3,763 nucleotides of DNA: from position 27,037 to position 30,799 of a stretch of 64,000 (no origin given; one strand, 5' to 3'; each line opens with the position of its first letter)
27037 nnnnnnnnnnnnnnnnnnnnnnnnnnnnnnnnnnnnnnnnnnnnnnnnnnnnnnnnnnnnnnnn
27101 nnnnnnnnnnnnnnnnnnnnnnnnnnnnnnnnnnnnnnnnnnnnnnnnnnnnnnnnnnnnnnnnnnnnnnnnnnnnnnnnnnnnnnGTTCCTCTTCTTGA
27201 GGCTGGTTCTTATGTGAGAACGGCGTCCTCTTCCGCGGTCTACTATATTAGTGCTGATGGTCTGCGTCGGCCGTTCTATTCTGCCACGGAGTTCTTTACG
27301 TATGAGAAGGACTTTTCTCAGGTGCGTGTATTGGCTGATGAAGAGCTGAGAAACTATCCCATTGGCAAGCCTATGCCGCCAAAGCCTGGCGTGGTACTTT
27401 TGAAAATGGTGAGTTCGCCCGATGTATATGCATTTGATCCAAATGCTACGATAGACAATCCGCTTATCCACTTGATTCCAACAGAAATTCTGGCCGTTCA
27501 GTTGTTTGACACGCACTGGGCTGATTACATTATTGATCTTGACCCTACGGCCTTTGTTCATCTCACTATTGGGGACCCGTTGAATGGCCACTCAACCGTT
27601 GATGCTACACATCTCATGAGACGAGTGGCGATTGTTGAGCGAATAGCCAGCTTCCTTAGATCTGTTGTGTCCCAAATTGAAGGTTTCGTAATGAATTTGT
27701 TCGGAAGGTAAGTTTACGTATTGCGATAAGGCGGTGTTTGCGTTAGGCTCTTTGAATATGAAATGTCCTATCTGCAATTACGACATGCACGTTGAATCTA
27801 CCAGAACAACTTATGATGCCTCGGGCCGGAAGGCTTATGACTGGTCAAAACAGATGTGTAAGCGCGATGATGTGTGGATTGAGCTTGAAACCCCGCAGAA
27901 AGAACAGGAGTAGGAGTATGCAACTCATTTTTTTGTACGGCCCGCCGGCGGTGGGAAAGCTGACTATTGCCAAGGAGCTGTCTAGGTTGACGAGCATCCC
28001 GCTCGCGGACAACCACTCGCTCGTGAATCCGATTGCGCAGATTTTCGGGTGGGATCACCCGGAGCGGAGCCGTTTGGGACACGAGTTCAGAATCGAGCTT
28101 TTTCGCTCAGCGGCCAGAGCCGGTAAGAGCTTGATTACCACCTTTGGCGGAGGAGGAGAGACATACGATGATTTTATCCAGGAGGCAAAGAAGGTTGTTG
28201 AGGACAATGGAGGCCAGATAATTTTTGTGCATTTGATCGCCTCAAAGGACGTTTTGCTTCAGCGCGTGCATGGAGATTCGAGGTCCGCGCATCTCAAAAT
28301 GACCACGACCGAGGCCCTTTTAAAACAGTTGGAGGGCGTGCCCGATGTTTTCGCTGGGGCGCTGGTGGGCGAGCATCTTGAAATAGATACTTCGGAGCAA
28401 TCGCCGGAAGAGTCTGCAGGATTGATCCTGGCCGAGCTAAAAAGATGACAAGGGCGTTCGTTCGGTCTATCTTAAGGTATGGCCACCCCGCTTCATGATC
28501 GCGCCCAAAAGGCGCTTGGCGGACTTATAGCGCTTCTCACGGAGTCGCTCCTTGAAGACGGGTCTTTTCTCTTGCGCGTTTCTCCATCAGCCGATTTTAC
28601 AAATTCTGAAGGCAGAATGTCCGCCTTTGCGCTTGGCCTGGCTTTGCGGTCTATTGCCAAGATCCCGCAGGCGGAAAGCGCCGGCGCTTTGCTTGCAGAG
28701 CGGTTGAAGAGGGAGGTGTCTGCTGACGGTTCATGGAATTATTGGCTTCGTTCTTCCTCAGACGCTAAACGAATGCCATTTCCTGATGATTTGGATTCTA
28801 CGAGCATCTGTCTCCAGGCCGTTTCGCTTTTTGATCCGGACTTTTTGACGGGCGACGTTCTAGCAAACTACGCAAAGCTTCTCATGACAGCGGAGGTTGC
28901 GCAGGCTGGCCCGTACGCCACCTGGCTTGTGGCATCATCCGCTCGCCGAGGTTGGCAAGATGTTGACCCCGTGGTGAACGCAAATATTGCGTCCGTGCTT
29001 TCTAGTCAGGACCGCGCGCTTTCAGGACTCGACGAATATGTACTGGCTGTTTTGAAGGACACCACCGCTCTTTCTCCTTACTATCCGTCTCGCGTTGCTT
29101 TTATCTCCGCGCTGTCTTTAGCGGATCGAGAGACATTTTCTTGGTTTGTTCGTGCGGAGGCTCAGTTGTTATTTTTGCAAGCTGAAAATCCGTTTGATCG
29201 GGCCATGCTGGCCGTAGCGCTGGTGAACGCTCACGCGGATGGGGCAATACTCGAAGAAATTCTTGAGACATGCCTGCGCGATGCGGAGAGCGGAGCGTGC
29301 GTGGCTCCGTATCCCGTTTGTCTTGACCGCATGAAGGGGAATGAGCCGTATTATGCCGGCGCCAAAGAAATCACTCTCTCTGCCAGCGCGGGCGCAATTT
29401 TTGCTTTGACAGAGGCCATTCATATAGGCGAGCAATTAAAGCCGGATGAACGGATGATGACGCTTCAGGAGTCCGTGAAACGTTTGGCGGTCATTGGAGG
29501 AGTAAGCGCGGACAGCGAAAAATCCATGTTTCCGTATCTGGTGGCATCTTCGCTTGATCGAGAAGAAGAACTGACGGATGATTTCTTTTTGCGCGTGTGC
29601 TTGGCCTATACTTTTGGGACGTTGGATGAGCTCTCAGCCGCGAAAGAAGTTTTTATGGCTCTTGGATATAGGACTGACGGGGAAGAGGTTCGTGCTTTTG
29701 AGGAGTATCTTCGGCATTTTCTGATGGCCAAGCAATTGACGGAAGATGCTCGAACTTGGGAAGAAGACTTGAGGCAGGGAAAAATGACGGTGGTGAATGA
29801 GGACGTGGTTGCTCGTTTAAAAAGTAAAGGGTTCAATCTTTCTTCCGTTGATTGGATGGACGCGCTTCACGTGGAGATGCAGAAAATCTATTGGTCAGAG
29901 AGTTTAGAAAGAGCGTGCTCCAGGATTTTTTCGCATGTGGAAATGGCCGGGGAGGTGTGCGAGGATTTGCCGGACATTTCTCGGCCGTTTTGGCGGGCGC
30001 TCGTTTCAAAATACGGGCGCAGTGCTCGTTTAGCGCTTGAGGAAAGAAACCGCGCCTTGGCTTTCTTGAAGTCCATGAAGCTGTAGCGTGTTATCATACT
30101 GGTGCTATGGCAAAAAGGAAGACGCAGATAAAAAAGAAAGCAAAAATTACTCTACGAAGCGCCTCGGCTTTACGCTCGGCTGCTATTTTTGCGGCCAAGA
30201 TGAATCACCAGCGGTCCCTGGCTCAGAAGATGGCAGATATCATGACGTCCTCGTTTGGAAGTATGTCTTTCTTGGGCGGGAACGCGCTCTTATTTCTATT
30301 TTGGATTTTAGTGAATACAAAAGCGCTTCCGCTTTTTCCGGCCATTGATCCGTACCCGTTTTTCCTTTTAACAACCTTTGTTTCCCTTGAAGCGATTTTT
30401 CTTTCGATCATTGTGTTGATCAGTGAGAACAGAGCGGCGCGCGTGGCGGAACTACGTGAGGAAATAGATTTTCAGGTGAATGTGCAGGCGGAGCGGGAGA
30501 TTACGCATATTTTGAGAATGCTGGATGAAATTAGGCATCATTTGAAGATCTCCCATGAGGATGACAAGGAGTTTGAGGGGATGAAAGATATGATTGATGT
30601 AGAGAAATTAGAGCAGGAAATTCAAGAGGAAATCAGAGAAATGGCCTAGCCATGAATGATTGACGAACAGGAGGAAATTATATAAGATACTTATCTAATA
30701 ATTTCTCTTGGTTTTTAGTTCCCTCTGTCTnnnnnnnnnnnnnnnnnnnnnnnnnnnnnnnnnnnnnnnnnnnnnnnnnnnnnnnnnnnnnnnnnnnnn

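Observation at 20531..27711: Sortase locus with two giant surface proteins and a cupin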

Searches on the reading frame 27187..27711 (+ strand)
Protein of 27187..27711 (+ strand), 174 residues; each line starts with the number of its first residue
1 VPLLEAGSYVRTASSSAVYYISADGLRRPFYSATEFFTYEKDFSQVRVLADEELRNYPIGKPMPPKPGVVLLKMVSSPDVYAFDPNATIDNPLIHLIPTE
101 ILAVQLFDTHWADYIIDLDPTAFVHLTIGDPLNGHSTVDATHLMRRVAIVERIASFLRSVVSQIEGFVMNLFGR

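Call 36: search_protein_families(library=pfam, proteins=[window:27190-27708:+], max_evalue=5)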
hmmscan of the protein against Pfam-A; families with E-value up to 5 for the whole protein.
seq(173 aa): 0 families

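Call 50: find_homologous_proteins(query=window:27187-27711:+)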
Query window:27187-27711:+ (174 aa): 1 proteins with E <= 0.001 among 82 candidates.
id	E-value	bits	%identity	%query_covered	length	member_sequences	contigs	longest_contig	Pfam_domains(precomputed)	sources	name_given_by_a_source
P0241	3.4e-24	103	37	86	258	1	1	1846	-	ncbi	-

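Call 62: search_protein_representatives(protein=window:27187-27711:+)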
Query: 174 residues. Proteins with E-value up to 0.001 (for the whole library): 3201; up to 1e-10: 1084; up to 1e-30: 2. The best 150 are listed.
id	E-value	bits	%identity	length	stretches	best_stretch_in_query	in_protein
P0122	1.3e-54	200.8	58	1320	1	7-168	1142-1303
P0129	1.0e-41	158.7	53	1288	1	8-159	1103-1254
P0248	5.9e-29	117.2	41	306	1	3-149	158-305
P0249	7.9e-29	116.8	41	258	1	4-147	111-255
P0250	8.4e-29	116.8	49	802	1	4-129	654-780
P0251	3.3e-27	111.6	42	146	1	8-149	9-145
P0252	4.1e-27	111.2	40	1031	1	4-150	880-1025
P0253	4.1e-27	111.2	42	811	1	3-149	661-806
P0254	4.9e-27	111.0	42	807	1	5-151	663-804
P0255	5.3e-27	110.9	41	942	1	8-147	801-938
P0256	5.7e-27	110.8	45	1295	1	6-146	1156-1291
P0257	6.0e-27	110.7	42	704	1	3-146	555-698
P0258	1.0e-26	110.0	41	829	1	6-145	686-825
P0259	1.7e-26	109.2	43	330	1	4-147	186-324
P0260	2.6e-26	108.7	31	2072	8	10-71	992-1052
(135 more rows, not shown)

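Call 65: search_protein_families(library=pfam, alignment_id=A4, max_evalue=0.01)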
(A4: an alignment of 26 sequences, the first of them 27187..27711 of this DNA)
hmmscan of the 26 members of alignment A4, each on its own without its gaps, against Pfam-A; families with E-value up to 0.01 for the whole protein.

A. member 1, window:27187-27711:+ (174 aa): 0 families

B. families by the number of members that match (of 26 scanned): 7 families
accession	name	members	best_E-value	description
PF10342.15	Kre9_KNH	2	1.7e-06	Kre9/KNH-like N-terminal Ig-like domain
PF17957.7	Big_7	2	0.0041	Bacterial Ig domain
PF00082.27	Peptidase_S8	1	1.1e-11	Subtilase family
PF13948.11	DUF4215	1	1.2e-10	Domain of unknown function (DUF4215)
PF18884.5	TSP3_bac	1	2.9e-09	Bacterial TSP3 repeat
PF13405.12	EF-hand_6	1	0.0022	EF-hand domain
PF14610.12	Psg1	1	0.0091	Ykl077w/Psg1 (Pma1 Stabilization in Golgi)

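Call 69: predict_structure(alignment_id=A4)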
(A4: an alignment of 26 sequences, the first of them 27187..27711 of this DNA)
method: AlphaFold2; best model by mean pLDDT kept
length: 174 residues; sequences in the alignment: 26
mean_pLDDT: 95.8   pTM: 0.86
mean pLDDT of the five models: 95.8, 95.8, 95.7, 95.5, 95.2
residues with pLDDT >= 90: 169; 70-90: 4; 50-70: 1; < 50: 0
segments of 3 or more residues with pLDDT < 50: none
pLDDT, mean of each block of 10 residues (from residue 1): 90 96 97 97 96 96 97 97 96 98 98 97 96 96 97 94 93 86
secondary structure, 60 per line:
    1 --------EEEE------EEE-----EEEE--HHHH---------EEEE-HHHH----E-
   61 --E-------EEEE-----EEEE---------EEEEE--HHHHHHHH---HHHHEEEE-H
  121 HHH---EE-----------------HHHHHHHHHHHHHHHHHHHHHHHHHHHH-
elements in order: E9-12 E19-21 E27-30 H33-36 E46-49 H51-54 E71-74 E80-83 E93-97 H100-107 H111-114 E115-118 H120-123 H146-173

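Call 72: fold_search(model_id=the predicted structure, library=pdb)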
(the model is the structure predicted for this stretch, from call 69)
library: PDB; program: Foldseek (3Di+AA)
matches with E <= 10: 67; with E <= 0.001: 0
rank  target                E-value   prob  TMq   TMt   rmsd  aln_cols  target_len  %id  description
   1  3x3n                  3.1e-03  0.96  0.28  0.13  19.0       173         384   12  Crystal structure of EccB1 of Mycobacterium tuberculosis in spacegroup P21 (released 2015-12-09)
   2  7nps_B4               4.4e-03  0.90  0.28  0.14  14.3       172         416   12  Structure of the periplasmic assembly from the ESX-5 inner membrane complex, C1 model (released 2021-05-26)
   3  7np7_B4               7.5e-03  0.87  0.29  0.13  14.1       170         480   13  Structure of an intact ESX-5 inner membrane complex, Composite C1 model (released 2021-06-02)
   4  7nps_B1               1.0e-02  0.82  0.29  0.15  13.8       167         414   12  Structure of the periplasmic assembly from the ESX-5 inner membrane complex, C1 model (released 2021-05-26)
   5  4kk7                  1.1e-02  0.98  0.28  0.13  14.6       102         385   16  Structure of EccB1 from the type VII (ESX-1) secretion system of Mycobacterium tuberculosis. (released 2013-06-19)
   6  5cyu                  1.3e-02  0.82  0.30  0.16  14.1       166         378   11  Structure of the soluble domain of EccB1 from the Mycobacterium smegmatis ESX-1 secretion system. (released 2015-08-12)
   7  5ebc                  1.5e-02  0.80  0.27  0.13  19.1       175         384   12  Crystal structure of EccB1 of Mycobacterium tuberculosis in spacegroup P21 (state III) (released 2016-02-17)
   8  7np7_B1               1.7e-02  0.75  0.29  0.13  14.2       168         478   12  Structure of an intact ESX-5 inner membrane complex, Composite C1 model (released 2021-06-02)
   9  5ebd                  2.6e-02  0.69  0.29  0.16  13.9       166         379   13  Crystal structure of EccB1 of Mycobacterium tuberculosis in spacegroup P21 (state IV) (released 2016-02-17)
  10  6sgy_A                5.7e-02  0.80  0.27  0.12  14.3        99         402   14  Structure of EccB3 dimer from the ESX-3 core complex (released 2019-10-09)
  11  3x3m                  6.8e-02  0.80  0.28  0.13  15.3       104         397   15  Crystal structure of EccB1 of Mycobacterium tuberculosis in spacegroup P212121 (released 2015-12-09)
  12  9n6v_LL               1.1e+00  0.03  0.13  0.06  13.6       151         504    7  SSU processome maturation and disassembly, State A (released 2025-11-05)
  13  5wlc_LL               1.2e+00  0.03  0.13  0.07  13.6       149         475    7  The complete structure of the small subunit processome (released 2017-09-27)
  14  9n73_LL               1.5e+00  0.03  0.13  0.06  13.7       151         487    7  SSU processome maturation and disassembly, State G (released 2025-10-29)
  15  6lqt_A5               1.7e+00  0.02  0.12  0.07  36.9       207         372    7  Cryo-EM structure of 90S small subunit preribosomes in transition states (State E) (released 2020-09-16)
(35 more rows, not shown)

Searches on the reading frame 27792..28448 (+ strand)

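Call 68: search_protein_families(library=pfam, proteins=[window:27792-28448:+], max_evalue=0.001)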
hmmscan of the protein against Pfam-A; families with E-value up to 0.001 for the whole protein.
window:27792-28448:+ (218 aa): 1 family
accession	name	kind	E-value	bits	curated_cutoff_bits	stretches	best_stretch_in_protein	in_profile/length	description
PF13238.12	AAA_18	-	6.6e-06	27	29.4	1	46-165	1-114/128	AAA domain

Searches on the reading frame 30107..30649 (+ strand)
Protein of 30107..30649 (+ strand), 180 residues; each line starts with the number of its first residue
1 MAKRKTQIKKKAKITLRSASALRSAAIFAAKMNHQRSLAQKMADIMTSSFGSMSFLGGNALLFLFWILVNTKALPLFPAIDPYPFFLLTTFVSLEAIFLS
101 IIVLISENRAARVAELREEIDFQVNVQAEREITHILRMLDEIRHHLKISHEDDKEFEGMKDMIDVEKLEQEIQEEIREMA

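Call 68: search_protein_families(library=pfam, proteins=[window:30107-30649:+], max_evalue=0.001)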
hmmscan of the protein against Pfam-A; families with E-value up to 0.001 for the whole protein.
window:30107-30649:+ (180 aa): 1 family
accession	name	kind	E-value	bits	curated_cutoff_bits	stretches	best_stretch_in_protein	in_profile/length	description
PF06210.16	DUF1003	-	1.7e-26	92.8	27.4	1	50-151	1-101/103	Protein of unknown function (DUF1003)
